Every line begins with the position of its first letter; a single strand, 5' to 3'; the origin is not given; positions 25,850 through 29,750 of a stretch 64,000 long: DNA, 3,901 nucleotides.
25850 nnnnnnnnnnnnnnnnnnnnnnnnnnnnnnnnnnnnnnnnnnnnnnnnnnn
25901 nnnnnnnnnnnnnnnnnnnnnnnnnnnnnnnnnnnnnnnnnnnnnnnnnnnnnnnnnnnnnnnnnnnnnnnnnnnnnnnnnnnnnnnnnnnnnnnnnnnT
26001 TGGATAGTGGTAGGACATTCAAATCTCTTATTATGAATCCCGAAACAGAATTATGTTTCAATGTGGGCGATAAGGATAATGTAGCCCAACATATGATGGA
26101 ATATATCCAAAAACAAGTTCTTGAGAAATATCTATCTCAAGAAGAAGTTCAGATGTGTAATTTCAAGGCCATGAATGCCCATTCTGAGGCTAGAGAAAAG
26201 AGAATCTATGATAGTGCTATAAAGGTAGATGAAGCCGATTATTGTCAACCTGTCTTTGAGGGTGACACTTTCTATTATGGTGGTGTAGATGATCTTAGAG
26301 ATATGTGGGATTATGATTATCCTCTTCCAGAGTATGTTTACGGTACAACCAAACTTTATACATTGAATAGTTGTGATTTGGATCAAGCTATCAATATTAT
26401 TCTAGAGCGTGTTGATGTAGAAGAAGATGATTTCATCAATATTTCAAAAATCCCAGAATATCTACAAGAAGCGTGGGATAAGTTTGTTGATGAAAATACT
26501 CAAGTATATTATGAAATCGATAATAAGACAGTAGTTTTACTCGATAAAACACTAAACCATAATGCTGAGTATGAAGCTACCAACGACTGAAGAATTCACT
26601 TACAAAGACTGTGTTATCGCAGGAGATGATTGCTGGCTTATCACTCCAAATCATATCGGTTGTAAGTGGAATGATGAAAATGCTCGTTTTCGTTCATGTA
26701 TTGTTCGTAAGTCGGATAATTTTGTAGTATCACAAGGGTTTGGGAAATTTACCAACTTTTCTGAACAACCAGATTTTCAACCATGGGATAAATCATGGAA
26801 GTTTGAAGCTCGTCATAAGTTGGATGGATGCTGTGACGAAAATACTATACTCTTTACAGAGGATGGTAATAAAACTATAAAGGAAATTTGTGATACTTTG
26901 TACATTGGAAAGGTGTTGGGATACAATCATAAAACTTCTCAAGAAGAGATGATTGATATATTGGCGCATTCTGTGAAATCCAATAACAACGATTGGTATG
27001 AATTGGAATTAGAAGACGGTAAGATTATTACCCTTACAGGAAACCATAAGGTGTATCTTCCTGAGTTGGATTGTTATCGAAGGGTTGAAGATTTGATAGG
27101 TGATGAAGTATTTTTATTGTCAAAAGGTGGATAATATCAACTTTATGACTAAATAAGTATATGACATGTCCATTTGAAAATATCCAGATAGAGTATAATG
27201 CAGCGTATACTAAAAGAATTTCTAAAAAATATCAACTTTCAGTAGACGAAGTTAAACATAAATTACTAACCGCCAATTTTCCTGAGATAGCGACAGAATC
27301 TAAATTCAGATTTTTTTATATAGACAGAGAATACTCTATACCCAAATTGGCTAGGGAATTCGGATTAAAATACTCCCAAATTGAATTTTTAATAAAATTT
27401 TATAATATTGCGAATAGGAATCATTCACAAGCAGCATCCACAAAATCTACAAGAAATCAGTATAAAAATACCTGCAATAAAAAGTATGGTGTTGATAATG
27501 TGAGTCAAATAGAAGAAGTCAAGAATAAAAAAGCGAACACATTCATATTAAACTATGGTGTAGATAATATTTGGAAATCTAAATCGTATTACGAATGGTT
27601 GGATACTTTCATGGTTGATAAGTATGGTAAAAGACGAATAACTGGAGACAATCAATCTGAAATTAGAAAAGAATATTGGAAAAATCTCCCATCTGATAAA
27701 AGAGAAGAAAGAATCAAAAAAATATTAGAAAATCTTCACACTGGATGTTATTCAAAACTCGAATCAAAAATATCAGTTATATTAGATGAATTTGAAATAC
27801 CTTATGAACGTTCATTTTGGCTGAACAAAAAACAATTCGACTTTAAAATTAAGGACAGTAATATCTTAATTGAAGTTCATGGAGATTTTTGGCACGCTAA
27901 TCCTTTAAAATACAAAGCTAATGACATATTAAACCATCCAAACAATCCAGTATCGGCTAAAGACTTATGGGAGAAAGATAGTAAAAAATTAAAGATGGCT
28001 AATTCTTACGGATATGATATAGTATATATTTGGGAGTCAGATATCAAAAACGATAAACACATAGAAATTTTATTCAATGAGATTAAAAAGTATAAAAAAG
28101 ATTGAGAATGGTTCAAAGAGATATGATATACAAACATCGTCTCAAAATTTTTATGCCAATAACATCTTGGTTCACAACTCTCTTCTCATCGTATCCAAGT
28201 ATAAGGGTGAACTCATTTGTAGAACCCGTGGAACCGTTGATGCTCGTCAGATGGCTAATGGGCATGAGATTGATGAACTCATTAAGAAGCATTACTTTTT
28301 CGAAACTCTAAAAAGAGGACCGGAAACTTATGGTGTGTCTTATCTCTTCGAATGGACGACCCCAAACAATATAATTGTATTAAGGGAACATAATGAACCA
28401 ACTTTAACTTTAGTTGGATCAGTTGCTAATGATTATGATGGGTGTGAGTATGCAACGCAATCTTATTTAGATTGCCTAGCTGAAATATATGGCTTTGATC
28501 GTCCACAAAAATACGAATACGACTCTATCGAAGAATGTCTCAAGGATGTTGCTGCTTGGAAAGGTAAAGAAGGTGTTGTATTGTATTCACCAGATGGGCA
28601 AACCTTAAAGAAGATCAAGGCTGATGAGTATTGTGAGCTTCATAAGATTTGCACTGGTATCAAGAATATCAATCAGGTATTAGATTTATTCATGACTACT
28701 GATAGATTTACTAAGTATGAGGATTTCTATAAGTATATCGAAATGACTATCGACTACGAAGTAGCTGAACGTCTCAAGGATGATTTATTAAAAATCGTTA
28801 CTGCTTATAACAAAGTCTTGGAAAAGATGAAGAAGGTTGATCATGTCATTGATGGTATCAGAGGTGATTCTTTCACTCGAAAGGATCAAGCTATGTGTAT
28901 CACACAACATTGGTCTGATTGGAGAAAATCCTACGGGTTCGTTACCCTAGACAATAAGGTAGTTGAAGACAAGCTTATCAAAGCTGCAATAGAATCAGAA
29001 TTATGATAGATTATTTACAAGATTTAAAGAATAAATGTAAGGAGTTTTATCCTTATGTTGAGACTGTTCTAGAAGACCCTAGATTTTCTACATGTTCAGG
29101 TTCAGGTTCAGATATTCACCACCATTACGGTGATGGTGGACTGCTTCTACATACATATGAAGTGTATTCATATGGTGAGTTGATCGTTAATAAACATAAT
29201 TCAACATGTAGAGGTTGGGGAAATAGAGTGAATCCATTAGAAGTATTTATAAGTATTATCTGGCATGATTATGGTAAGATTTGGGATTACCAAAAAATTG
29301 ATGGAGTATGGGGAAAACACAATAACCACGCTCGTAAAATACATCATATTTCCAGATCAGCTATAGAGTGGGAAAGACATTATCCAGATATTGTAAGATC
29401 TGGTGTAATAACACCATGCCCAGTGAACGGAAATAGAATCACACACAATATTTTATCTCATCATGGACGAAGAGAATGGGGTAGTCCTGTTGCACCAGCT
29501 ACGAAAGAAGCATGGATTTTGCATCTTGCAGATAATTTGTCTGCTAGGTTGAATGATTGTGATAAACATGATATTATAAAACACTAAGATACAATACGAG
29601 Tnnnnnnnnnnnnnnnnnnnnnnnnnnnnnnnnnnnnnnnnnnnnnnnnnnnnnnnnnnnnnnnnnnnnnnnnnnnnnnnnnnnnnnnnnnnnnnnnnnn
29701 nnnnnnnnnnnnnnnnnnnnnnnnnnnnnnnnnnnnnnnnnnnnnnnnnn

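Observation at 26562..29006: Fractured Rnl1-type RNA ligase gene: split intein inserted at motif I (KLDG|S), with a free-standing Vsr/EDxHD-like endonuclease gene between the halves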

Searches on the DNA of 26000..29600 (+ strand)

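Call 9: search_dna_similar(query=window:26000-29600:+, collection=phages, mode=near, max_rows=15)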
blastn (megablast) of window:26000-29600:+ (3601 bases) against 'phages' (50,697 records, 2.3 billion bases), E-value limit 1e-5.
No match.
